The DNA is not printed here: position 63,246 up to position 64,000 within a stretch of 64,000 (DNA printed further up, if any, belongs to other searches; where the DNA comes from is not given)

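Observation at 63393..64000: Truncated radical-SAM/SPASM-domain gene with extra Cys-rich tail at the window edge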

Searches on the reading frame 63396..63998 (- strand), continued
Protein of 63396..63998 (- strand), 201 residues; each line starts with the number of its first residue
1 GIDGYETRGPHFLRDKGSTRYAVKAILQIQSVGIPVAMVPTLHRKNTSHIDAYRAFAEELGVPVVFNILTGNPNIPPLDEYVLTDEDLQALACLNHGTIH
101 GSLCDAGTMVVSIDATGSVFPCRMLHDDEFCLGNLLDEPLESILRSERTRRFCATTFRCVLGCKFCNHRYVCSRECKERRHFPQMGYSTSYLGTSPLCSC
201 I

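Call 50: fold_search(model_id=the predicted structure, library=pdb)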
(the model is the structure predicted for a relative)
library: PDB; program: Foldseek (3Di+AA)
matches with E <= 10: 1852; with E <= 0.001: 183
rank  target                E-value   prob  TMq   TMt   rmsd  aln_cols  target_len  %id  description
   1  4k37_B                4.0e-15  1.00  0.73  0.66   4.7       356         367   16  Native anSMEcpe with bound AdoMet (released 2013-05-08)
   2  4k37_A                8.7e-15  1.00  0.74  0.68   4.3       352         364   15  Native anSMEcpe with bound AdoMet (released 2013-05-08)
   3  5wgg_A                1.0e-14  1.00  0.65  0.50   5.0       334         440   17  Structural Insights into Thioether Bond Formation in the Biosynthesis of Sactipeptides (released 2017-07-26)
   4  5why_B                1.2e-14  1.00  0.66  0.53   4.7       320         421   18  Structural Insights into Thioether Bond Formation in the Biosynthesis of Sactipeptides (released 2017-07-26)
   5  4k39_A                1.4e-14  1.00  0.73  0.67   4.2       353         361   16  Native anSMEcpe with bound AdoMet and Cp18Cys peptide (released 2013-05-08)
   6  4k36_A                1.8e-14  1.00  0.76  0.67   4.2       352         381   15  His6 tagged anSMEcpe with bound AdoMet (released 2013-05-08)
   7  4k38_A                3.2e-14  1.00  0.73  0.65   4.5       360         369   16  Native anSMEcpe with bound AdoMet and Kp18Cys peptide (released 2013-05-08)
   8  7vob                  6.2e-14  1.00  0.56  0.57   8.2       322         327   20  The crystal structure of a Radical SAM Enzyme BlsE involved in the Biosynthesis of Blasticidin S (released 2022-05-04)
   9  4k39_B                8.4e-14  1.00  0.72  0.67   4.5       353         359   15  Native anSMEcpe with bound AdoMet and Cp18Cys peptide (released 2013-05-08)
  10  5v1s_A                1.0e-13  1.00  0.70  0.56   4.6       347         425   15  Crystal structure of Streptococcus suis SuiB bound to S-adenosylmethionine (released 2017-08-30)
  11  5why_A                1.0e-13  1.00  0.66  0.53   4.3       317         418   19  Structural Insights into Thioether Bond Formation in the Biosynthesis of Sactipeptides (released 2017-07-26)
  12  4k38_B                2.3e-13  1.00  0.74  0.68   4.2       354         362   16  Native anSMEcpe with bound AdoMet and Kp18Cys peptide (released 2013-05-08)
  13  5v1s_B                3.7e-13  1.00  0.63  0.50   8.0       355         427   13  Crystal structure of Streptococcus suis SuiB bound to S-adenosylmethionine (released 2017-08-30)
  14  5v1q_B                5.3e-13  1.00  0.71  0.54   4.5       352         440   15  Crystal structure of Streptococcus suis SuiB (released 2017-08-30)
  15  4k36_B                6.3e-13  1.00  0.74  0.67   4.3       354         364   15  His6 tagged anSMEcpe with bound AdoMet (released 2013-05-08)
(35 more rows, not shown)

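Call 51: find_encoding_contigs(protein=P0091, flank=6000, max_places=3)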
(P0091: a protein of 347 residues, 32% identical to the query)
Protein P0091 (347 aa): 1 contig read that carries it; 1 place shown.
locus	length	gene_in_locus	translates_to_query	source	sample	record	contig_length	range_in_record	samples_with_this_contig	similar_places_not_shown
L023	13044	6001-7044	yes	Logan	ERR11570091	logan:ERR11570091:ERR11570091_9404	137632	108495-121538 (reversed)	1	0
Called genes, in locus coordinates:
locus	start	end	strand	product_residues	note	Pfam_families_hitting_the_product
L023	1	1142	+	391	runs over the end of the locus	-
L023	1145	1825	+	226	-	PF00005:ABC_tran, PF13304:AAA_21 (faint)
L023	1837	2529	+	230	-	-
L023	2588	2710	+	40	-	-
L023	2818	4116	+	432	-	PF13353:Fer4_12 (weak), PF04055:Radical_SAM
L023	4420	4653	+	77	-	PF13560:HTH_31, PF12844:HTH_19, PF01381:HTH_3, PF13443:HTH_26 (weak)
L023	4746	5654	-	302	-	PF00126:HTH_1, PF03466:LysR_substrate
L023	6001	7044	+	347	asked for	PF04055:Radical_SAM, PF13353:Fer4_12, PF13186:SPASM (weak)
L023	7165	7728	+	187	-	-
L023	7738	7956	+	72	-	PF13443:HTH_26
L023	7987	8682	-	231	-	PF04203:Sortase (weak)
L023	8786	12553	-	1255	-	PF20610:TED_2, PF17210:SdrD_B (faint), PF17802:SpaA, PF18202:TQ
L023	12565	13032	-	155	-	-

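Call 52: find_encoding_contigs(protein=P0090, flank=6000, max_places=3)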
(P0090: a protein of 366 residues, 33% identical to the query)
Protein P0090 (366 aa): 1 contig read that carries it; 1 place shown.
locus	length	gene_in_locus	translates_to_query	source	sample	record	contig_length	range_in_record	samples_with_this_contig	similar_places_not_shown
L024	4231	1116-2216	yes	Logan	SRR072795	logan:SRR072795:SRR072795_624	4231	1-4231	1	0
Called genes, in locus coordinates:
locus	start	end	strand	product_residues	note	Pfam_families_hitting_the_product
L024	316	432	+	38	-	-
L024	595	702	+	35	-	-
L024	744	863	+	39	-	-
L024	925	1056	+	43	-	-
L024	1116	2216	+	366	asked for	PF04055:Radical_SAM, PF13353:Fer4_12, PF13186:SPASM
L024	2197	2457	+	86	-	-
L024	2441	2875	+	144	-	PF02517:Rce1-like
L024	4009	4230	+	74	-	?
